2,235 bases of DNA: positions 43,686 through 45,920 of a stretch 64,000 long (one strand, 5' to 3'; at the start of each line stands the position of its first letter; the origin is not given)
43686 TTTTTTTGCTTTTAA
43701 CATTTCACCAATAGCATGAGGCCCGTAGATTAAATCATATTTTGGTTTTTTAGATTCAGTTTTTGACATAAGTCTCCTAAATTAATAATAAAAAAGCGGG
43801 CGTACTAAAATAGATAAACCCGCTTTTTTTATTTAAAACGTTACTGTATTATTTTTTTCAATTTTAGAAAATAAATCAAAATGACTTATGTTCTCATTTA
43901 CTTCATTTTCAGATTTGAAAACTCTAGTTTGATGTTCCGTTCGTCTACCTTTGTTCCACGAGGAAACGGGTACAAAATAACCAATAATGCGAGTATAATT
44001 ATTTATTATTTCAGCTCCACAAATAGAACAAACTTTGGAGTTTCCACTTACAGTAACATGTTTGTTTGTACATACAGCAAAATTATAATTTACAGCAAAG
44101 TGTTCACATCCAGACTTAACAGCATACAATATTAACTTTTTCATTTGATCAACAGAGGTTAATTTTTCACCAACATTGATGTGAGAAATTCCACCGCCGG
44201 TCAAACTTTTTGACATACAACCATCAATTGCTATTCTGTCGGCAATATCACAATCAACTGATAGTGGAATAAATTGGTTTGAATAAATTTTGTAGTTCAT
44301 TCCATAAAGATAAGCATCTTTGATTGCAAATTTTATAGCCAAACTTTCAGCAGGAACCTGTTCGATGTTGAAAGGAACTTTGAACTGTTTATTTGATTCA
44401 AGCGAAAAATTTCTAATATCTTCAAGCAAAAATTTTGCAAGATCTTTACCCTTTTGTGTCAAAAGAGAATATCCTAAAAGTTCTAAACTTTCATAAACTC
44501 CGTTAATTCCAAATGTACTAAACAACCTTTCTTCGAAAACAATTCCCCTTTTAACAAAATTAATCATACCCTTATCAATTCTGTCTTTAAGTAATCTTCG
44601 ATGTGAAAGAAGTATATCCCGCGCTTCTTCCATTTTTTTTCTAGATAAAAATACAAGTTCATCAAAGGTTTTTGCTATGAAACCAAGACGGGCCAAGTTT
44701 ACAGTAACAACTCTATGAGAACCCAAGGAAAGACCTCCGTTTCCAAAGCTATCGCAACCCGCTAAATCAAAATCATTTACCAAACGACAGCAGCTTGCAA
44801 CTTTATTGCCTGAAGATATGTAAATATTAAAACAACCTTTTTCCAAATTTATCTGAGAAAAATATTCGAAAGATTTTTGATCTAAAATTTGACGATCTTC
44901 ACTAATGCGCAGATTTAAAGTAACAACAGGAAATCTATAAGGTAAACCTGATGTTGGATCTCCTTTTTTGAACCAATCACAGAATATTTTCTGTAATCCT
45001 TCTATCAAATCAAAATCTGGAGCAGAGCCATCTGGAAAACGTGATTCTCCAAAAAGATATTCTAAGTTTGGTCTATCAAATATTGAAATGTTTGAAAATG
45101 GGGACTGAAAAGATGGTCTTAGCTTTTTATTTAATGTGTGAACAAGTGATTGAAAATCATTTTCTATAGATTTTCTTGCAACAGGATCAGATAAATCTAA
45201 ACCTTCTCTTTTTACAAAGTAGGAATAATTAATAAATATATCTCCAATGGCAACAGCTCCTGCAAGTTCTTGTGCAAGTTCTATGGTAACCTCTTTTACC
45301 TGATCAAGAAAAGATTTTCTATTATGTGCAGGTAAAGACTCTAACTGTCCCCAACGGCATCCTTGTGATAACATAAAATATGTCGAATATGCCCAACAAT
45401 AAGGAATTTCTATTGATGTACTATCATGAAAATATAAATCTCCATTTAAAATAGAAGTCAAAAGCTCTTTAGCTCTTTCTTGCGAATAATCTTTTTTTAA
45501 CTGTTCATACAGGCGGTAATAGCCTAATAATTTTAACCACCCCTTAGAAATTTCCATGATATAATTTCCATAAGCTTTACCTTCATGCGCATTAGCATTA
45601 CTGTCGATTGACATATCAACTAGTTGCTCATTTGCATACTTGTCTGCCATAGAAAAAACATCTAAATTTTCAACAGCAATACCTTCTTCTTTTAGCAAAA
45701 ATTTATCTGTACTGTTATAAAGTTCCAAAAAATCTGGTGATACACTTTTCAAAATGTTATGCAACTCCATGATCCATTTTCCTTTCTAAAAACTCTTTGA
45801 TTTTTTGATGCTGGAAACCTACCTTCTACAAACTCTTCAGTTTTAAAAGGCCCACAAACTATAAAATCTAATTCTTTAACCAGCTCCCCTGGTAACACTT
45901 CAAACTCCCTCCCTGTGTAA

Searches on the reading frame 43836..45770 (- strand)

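Call 84: search_protein_families(library=pfam, proteins=[window:43836-45770:-], max_evalue=0.00001)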
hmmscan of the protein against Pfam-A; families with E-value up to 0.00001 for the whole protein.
window:43836-45770:- (645 aa): 1 family
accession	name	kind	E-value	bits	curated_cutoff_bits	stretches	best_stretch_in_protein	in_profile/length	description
PF13597.11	NRDD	-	3.5e-82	277.3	26.2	1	87-617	16-560/562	Anaerobic ribonucleoside-triphosphate reductase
